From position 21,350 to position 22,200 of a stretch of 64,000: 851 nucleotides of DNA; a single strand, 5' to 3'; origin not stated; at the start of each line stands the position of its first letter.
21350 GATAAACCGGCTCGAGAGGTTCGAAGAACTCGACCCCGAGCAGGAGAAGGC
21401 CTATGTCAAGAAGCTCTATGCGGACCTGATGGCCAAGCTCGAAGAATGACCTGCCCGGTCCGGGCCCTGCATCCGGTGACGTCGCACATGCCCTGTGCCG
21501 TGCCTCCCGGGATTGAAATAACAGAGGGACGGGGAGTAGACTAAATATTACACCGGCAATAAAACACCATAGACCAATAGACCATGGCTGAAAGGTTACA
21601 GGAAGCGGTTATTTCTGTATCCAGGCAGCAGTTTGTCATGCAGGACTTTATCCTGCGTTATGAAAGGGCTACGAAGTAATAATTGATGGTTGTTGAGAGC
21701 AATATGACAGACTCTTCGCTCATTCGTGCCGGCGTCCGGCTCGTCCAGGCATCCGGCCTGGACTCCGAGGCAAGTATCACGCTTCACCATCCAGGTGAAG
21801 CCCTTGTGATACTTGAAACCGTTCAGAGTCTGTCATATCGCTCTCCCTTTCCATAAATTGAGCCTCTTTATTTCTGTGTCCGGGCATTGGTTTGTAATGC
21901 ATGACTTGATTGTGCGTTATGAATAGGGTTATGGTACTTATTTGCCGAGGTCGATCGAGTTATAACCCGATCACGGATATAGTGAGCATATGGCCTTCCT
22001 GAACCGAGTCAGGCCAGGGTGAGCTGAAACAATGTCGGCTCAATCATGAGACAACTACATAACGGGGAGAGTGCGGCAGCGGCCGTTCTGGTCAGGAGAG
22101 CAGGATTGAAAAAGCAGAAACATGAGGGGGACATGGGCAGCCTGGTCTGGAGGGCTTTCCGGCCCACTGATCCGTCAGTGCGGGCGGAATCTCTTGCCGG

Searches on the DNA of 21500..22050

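Call 60: search_rna_families(source=window, start=21500, end=22050, threshold=evalue, max_evalue=1)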
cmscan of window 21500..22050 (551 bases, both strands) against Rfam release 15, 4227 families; matches with E-value up to 1: 0.
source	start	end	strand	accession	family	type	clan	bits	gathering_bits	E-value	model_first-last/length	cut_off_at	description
